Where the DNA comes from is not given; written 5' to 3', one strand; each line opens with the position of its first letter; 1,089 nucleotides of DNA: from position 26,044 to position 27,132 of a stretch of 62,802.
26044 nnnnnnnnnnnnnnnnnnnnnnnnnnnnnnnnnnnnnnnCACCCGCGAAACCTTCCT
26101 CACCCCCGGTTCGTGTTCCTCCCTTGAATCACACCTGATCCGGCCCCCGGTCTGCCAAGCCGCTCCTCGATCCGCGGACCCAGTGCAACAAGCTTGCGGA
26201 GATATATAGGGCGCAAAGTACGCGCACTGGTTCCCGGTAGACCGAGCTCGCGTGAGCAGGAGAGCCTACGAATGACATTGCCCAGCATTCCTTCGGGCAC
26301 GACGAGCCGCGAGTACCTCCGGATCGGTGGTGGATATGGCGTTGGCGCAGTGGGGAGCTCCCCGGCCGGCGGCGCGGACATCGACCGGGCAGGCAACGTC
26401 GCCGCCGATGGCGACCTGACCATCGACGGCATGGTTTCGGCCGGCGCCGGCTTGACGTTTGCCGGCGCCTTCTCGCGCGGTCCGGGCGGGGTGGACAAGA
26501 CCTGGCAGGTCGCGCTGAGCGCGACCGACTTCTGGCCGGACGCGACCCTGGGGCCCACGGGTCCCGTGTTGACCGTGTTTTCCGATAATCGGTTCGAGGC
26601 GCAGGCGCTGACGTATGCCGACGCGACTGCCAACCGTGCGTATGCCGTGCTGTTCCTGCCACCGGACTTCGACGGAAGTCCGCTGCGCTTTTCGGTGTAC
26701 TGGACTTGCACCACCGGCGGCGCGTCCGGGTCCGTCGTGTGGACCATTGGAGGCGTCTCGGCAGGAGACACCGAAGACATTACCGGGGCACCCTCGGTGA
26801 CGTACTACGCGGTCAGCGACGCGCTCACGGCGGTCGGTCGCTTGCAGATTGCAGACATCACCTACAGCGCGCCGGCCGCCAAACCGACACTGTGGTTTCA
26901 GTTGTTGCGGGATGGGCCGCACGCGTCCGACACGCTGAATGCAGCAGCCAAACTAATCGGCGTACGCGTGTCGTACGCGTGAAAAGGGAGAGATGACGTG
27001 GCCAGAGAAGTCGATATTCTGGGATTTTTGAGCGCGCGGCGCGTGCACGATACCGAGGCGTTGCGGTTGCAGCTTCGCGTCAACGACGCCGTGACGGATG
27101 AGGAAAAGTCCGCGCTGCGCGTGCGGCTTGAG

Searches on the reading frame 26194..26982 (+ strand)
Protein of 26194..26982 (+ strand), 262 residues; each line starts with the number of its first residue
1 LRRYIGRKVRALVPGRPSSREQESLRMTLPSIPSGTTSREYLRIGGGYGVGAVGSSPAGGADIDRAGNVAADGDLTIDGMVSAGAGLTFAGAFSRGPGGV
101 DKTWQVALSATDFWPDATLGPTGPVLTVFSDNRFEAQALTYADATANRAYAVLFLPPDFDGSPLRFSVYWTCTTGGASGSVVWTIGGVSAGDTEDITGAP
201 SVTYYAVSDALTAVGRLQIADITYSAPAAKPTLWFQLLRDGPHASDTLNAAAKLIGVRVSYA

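Call 15: search_protein_families(library=pfam, proteins=[window:26194-26982:+], max_evalue=0.001)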
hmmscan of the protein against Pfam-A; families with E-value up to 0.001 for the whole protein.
window:26194-26982:+ (262 aa): 0 families

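Call 36: search_protein_families(library=phrogs, proteins=[window:26194-26982:+], max_evalue=0.1)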
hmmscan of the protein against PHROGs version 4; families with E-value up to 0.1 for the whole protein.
window:26194-26982:+ (262 aa): 0 families

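Call 37: search_protein_families(library=pfam, proteins=[window:26194-26982:+], max_evalue=1)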
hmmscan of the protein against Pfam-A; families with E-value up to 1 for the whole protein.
window:26194-26982:+ (262 aa): 0 families

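Call 79: search_dna_similar(query=window:26272-26979:+, collection=phages, mode=protein, max_evalue=0.01, max_rows=10)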
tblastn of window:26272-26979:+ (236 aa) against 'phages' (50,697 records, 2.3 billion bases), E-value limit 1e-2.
No match.

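Call 80: search_solved_structures(query=window:26272-26979:+, max_evalue=1)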
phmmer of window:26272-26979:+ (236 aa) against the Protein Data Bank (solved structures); distinct sequences matched with E-value up to 1: 0.
